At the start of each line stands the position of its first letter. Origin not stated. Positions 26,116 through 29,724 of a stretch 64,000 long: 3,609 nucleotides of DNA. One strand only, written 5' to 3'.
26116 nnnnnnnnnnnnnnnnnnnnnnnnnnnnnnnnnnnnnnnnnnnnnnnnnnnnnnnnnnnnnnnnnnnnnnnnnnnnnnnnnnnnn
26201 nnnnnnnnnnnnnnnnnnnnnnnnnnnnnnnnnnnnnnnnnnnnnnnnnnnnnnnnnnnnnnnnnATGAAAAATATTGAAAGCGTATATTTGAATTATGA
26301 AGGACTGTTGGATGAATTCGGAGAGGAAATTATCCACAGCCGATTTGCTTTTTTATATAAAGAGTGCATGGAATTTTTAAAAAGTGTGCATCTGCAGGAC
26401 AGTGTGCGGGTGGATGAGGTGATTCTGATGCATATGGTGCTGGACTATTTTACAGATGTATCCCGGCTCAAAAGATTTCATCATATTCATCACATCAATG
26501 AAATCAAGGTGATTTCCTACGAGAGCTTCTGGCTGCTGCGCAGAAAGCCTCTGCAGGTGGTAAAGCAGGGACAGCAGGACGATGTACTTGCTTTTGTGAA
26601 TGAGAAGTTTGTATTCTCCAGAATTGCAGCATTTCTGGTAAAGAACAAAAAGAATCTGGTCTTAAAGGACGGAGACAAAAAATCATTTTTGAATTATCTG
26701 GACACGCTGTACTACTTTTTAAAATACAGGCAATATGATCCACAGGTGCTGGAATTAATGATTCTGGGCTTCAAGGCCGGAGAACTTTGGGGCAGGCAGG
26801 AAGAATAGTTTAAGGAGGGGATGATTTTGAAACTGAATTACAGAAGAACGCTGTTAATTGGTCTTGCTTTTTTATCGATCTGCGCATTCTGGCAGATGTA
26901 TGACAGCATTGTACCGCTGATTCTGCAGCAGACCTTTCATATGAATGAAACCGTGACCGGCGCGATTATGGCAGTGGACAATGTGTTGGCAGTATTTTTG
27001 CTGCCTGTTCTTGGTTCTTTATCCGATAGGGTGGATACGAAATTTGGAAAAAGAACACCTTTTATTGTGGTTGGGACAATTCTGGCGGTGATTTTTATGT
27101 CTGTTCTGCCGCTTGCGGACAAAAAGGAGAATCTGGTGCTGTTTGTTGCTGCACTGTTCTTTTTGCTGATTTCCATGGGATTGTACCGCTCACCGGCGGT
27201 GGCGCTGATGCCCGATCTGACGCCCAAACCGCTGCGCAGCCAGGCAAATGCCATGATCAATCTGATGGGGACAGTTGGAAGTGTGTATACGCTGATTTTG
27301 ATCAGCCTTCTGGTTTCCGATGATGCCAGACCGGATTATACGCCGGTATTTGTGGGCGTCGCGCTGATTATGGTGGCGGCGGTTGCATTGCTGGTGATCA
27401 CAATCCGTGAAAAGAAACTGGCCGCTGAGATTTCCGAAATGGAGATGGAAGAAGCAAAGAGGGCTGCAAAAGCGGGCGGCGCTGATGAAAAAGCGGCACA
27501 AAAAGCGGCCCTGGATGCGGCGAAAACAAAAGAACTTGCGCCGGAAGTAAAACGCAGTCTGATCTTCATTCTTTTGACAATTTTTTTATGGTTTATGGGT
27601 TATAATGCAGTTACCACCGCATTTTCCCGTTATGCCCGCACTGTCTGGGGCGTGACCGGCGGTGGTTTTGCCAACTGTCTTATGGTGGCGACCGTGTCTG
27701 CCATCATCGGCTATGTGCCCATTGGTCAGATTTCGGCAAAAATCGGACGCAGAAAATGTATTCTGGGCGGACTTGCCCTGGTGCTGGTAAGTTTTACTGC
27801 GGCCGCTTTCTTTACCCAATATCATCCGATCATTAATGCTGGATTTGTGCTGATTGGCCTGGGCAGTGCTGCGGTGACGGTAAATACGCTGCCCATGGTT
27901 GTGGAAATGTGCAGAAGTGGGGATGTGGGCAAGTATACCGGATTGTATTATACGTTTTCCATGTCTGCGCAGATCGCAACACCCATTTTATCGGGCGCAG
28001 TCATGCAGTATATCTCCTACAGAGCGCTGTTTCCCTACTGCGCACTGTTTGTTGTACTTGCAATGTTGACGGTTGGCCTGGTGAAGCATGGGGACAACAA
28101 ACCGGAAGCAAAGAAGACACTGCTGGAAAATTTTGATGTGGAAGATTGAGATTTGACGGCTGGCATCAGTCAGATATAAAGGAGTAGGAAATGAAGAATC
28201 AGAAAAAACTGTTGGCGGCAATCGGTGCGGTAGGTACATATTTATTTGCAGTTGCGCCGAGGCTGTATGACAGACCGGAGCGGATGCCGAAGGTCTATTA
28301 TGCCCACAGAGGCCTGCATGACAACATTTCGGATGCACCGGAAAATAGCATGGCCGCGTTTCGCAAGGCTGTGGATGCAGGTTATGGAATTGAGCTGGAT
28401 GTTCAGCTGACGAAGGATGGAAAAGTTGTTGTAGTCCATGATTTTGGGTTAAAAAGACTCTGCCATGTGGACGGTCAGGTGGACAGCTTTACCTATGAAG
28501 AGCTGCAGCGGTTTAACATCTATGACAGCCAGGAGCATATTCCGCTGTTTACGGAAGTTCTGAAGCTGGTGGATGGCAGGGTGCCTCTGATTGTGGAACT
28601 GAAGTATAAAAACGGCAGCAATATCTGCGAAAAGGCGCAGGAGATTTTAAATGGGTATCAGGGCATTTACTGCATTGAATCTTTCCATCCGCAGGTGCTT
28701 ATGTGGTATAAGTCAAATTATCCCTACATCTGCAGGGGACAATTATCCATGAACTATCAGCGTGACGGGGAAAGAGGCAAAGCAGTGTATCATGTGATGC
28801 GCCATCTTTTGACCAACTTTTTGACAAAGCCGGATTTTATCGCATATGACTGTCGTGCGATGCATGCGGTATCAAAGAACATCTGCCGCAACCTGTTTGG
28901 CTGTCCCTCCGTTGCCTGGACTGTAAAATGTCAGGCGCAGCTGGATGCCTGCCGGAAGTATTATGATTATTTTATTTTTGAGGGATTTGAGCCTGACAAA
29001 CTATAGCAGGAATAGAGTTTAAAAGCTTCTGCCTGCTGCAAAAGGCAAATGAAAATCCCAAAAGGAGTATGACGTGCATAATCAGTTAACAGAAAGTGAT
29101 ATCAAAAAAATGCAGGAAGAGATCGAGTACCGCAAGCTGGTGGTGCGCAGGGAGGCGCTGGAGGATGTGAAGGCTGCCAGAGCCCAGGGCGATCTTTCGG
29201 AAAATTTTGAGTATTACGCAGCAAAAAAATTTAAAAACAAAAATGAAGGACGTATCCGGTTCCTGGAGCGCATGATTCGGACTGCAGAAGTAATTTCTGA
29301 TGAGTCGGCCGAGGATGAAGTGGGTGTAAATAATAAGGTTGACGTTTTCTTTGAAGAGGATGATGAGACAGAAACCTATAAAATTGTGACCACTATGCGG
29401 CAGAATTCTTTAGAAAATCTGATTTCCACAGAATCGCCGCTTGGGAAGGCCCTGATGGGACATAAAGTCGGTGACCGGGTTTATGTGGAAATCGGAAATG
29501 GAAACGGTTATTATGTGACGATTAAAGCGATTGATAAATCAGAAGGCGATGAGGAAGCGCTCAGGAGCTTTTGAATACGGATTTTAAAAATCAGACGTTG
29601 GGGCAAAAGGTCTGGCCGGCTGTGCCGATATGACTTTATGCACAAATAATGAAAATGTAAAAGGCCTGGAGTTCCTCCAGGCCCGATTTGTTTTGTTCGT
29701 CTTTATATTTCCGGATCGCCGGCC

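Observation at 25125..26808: Three-gene module: small RelA/SpoT synthetase plus two unknown coupled ORFs (candidate toxSAS-like, defence or stress system)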

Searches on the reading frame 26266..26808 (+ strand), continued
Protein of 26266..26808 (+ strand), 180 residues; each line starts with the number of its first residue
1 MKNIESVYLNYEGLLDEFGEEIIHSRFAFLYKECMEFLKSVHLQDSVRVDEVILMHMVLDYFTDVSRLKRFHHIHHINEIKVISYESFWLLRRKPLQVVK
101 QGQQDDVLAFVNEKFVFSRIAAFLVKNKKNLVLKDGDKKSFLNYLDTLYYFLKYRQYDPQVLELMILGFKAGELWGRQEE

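Call 98: search_protein_families(library=pfam, proteins=[L081:4676-5560:+, L083:5215-5697:+, L138:3939-4535:+, L088:592-2994:+, L088:3041-4513:+, L088:6427-7872:+], max_evalue=0.001)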
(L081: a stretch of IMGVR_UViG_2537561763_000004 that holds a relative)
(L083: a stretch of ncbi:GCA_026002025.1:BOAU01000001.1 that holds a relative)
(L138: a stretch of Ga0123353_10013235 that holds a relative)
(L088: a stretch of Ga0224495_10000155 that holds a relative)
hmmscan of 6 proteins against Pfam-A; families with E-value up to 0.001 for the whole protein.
L081:4676-5560:+ (294 aa): 1 family
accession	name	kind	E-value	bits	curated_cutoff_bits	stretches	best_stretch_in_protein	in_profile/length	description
PF16927.11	HisKA_7TM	-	5.7e-08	33.3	28.6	1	5-215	3-222/224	N-terminal 7TM region of histidine kinase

L083:5215-5697:+ (160 aa): 0 families

L138:3939-4535:+ (198 aa): 0 families

L088:592-2994:+ (800 aa): 7 families
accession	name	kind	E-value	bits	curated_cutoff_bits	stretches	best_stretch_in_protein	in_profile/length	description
PF04851.21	ResIII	-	1.5e-43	149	22.5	1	168-324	4-163/164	Type III restriction enzyme, res subunit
PF08463.15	EcoEI_R_C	-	9.1e-38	130.4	24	1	643-797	1-163/163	EcoEI R protein C-terminal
PF18766.7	SWI2_SNF2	-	4.6e-19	69.4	26.7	1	171-355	1-187/221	SWI2/SNF2 ATPase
PF00270.35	DEAD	-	2.5e-10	40.8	26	1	175-326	7-162/167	DEAD/DEAH box helicase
PF04313.20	HSDR_N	-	2.2e-08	34.6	25.1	1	52-94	122-164/198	Type I restriction enzyme R protein N terminus (HSDR_N)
PF00271.37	Helicase_C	-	5.3e-06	27.1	23.5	1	410-525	5-110/110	Helicase conserved C-terminal domain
PF13588.12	HSDR_N_2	-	0.00017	22.1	25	1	38-107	19-89/110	Type I restriction enzyme R protein N terminus (HSDR_N)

L088:3041-4513:+ (490 aa): 5 families
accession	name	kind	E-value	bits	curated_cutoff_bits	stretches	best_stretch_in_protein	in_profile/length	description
PF02384.22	N6_Mtase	-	1.7e-70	238.3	20.4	1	153-457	2-308/311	N-6 DNA Methylase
PF12161.14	HsdM_N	-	6.1e-08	33.8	24.5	1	18-142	2-134/135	HsdM N-terminal domain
PF07669.17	Eco57I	-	5.3e-07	30.3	25.3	1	255-368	61-171/171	Eco57I restriction-modification methylase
PF01170.24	UPF0020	-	0.0001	22.5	22.3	0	187-297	20-138/197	RMKL-like, methyltransferase domain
PF20473.4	MmeI_Mtase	-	0.0001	22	27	1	198-258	22-88/259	MmeI, DNA-methyltransferase domain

L088:6427-7872:+ (481 aa): 1 family
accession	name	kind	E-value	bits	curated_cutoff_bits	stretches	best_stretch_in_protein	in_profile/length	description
PF01420.25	Methylase_S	-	2.9e-22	80.1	22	2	15-165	8-158/168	Type I restriction modification DNA specificity domain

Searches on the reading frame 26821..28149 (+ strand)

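Call 98: search_protein_families(library=pfam, proteins=[window:26821-28149:+], max_evalue=0.001)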
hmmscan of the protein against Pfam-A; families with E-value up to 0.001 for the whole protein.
window:26821-28149:+ (442 aa): 5 families
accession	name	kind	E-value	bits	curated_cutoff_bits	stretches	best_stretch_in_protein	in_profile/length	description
PF07690.21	MFS_1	-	3.4e-45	154.9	33.4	2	15-307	3-264/347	Major Facilitator Superfamily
PF13347.12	MFS_2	-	7.1e-19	68.1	27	1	35-367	24-346/427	MFS/sugar transport protein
PF03209.21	PUCC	-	2.1e-11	43.9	21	1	44-414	15-383/401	PUCC protein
PF00083.30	Sugar_tr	-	1.3e-08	34.6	22.3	1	71-417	69-432/452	Sugar (and other) transporter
PF01306.25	LacY_symp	-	2e-06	27.4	24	0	15-93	14-88/413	LacY proton/sugar symporter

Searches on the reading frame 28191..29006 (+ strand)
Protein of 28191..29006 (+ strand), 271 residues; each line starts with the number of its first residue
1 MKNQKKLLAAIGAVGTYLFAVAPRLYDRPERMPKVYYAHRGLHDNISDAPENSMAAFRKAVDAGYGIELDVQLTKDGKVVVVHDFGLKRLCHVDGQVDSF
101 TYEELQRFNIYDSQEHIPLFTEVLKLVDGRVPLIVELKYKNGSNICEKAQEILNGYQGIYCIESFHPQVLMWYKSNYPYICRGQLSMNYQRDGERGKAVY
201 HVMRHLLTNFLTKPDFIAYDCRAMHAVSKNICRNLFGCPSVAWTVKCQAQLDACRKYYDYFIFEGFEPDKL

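Call 98: search_protein_families(library=pfam, proteins=[window:28191-29006:+], max_evalue=0.001)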
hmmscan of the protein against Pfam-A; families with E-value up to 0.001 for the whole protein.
window:28191-29006:+ (271 aa): 1 family
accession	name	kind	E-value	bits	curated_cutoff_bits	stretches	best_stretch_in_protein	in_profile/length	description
PF03009.23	GDPD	-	1.3e-24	88.1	23.6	1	39-148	1-117/244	Glycerophosphoryl diester phosphodiesterase family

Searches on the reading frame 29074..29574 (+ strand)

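Call 98: search_protein_families(library=pfam, proteins=[window:29074-29574:+], max_evalue=0.001)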
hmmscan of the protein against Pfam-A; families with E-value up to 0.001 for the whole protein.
window:29074-29574:+ (166 aa): 2 families
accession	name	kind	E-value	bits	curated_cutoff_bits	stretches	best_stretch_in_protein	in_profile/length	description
PF03449.20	GreA_GreB_N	-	1.1e-22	80.4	24.5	1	4-73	2-71/71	Transcription elongation factor, N-terminal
PF01272.25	GreA_GreB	-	9.1e-20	70.9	26.9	1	80-154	3-76/77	Transcription elongation factor, GreA/GreB, C-term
